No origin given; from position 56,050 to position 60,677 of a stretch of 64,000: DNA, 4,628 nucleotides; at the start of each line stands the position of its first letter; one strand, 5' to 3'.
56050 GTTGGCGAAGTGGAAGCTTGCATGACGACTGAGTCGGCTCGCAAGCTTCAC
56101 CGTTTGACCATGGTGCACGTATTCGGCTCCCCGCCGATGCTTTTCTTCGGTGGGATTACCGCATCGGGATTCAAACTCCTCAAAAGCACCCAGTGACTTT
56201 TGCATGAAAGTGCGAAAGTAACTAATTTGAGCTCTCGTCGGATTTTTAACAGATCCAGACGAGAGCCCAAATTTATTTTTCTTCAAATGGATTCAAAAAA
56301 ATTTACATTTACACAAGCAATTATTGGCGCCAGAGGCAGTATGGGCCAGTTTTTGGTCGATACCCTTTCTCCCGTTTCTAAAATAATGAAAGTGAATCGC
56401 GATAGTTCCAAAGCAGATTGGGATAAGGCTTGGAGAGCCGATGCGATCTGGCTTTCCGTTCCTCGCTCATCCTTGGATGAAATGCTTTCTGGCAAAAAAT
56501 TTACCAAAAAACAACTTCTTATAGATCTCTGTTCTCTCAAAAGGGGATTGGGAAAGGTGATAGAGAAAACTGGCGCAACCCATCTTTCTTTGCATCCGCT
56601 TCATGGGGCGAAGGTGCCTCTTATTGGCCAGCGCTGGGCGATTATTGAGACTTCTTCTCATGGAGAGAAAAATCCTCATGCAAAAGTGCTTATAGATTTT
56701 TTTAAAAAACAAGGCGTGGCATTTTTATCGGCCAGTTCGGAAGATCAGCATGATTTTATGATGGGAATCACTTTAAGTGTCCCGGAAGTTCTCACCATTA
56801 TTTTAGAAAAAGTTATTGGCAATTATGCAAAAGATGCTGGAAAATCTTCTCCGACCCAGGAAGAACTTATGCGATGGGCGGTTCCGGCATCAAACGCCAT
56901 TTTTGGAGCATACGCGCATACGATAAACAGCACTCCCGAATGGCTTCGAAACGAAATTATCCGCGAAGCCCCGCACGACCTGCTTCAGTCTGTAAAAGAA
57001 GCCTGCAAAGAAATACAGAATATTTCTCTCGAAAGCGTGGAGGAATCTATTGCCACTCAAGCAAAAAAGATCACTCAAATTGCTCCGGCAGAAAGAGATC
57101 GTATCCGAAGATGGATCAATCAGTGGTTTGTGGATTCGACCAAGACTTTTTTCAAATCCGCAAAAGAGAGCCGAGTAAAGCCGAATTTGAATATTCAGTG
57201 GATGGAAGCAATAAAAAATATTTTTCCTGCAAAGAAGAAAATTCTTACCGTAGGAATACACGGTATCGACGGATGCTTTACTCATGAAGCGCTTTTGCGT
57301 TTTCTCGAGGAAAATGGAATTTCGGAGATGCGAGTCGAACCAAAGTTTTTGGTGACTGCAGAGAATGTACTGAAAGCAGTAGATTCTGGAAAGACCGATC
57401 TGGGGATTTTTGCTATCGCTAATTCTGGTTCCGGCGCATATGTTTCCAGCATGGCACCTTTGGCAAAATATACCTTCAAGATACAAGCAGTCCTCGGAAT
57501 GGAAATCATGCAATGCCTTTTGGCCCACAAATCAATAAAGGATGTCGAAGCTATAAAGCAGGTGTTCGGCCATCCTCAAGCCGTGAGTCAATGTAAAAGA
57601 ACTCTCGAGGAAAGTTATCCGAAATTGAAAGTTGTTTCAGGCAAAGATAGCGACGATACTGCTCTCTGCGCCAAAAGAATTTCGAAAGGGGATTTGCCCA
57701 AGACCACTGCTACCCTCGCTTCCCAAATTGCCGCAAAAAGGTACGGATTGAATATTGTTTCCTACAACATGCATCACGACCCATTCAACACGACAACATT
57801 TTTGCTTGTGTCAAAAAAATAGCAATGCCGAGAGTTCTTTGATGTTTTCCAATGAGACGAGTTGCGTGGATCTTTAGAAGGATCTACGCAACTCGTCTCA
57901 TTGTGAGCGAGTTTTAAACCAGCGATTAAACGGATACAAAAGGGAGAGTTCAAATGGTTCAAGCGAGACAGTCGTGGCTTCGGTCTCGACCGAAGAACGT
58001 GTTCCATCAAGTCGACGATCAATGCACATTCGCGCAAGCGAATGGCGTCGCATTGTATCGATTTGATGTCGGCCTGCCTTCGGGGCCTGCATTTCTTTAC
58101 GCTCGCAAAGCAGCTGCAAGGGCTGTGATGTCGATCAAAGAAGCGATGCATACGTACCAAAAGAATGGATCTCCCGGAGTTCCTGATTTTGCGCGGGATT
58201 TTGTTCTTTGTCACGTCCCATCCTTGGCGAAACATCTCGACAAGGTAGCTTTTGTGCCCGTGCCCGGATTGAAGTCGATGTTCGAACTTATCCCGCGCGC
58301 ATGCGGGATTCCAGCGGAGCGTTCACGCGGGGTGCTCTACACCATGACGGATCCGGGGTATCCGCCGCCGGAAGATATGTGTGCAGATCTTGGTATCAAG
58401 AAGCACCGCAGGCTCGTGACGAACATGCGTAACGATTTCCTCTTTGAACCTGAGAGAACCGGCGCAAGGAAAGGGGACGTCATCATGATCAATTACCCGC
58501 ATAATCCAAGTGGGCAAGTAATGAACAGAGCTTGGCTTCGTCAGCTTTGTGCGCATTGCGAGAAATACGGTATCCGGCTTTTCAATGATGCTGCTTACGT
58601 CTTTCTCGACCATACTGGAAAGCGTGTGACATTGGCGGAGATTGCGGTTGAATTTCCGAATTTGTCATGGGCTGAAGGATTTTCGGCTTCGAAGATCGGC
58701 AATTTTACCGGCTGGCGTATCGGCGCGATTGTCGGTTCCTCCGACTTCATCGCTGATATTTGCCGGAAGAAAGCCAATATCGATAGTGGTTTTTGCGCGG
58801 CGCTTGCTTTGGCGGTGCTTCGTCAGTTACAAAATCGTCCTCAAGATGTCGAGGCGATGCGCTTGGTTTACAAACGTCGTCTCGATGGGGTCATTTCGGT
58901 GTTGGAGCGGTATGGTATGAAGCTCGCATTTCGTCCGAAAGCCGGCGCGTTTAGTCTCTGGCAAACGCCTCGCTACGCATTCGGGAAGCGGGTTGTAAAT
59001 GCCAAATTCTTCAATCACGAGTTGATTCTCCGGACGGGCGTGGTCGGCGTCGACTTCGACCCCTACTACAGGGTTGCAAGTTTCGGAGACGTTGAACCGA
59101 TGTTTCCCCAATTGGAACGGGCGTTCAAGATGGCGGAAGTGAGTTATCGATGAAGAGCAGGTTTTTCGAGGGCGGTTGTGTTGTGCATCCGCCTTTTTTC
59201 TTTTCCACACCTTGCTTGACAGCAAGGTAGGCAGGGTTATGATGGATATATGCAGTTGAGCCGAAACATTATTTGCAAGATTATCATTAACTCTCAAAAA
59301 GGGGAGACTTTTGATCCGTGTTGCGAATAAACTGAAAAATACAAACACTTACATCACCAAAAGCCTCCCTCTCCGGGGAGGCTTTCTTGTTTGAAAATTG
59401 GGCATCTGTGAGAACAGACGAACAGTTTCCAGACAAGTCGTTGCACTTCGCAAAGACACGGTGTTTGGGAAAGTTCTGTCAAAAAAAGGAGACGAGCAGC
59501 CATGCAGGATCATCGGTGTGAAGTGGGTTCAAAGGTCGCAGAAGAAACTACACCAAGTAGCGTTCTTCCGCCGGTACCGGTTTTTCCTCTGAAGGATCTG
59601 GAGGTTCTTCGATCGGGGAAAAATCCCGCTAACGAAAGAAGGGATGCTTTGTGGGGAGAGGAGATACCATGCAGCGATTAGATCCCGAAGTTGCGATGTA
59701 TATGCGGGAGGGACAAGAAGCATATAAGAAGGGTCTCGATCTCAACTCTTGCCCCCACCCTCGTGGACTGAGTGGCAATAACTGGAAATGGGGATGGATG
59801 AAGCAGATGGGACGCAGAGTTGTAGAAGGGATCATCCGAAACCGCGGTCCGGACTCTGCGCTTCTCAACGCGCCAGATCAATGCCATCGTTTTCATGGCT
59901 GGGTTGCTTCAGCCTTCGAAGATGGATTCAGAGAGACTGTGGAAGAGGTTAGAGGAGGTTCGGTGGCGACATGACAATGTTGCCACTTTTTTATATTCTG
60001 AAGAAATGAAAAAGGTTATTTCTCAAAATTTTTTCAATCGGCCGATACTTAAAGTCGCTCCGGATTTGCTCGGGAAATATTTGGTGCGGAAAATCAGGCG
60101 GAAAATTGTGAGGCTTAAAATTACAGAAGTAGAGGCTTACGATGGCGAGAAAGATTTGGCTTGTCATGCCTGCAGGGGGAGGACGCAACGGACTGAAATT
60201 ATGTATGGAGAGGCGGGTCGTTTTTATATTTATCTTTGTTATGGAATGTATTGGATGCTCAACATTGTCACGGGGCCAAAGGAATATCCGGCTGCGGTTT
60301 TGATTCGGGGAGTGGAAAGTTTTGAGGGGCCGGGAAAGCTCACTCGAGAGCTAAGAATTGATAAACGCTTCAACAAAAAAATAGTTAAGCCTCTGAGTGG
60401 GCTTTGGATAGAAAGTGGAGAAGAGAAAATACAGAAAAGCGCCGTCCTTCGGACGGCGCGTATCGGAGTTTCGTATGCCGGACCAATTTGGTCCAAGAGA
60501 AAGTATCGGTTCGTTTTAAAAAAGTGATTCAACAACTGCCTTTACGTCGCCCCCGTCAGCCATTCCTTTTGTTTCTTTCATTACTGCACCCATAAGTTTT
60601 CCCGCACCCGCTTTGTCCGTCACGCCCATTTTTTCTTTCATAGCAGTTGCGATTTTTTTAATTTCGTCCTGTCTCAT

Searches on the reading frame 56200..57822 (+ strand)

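Call 10: search_protein_families(library=pfam, proteins=[window:56200-57822:+], max_evalue=0.001)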
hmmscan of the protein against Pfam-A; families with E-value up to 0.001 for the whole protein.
window:56200-57822:+ (540 aa): 1 family
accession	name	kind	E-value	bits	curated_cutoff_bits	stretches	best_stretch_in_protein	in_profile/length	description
PF00800.23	PDT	-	2.4e-32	112.6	25.2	1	351-540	1-179/181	Prephenate dehydratase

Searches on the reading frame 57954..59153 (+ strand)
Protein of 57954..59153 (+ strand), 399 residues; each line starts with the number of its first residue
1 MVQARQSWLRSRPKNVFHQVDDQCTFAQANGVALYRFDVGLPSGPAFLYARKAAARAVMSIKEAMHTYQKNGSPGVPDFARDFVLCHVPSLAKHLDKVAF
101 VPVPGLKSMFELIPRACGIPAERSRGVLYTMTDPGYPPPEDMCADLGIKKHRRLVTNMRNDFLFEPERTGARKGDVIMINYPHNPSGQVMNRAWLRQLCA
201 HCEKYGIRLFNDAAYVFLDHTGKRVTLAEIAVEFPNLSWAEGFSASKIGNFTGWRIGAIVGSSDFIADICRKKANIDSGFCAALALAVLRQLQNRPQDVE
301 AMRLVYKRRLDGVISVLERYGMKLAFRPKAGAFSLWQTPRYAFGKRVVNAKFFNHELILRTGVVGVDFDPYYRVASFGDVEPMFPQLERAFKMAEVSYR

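Call 10: search_protein_families(library=pfam, proteins=[window:57954-59153:+], max_evalue=0.001)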
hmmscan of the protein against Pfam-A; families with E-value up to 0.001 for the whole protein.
window:57954-59153:+ (399 aa): 2 families
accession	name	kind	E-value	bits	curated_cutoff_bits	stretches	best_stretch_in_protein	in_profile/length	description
PF00155.27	Aminotran_1_2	-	3.4e-18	66.4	19.7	1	76-364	44-329/361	Aminotransferase class I and II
PF01212.27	Beta_elim_lyase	-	0.00031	20.6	27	1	174-275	129-225/288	Beta-eliminating lyase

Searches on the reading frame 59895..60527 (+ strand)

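Call 10: search_protein_families(library=pfam, proteins=[window:59895-60527:+], max_evalue=0.001)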
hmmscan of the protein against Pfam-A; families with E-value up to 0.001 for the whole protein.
window:59895-60527:+ (210 aa): 1 family
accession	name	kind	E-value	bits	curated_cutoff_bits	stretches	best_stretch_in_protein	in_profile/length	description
PF02245.21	Pur_DNA_glyco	-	1.8e-50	171.2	27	2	46-144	2-98/181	Methylpurine-DNA glycosylase (MPG)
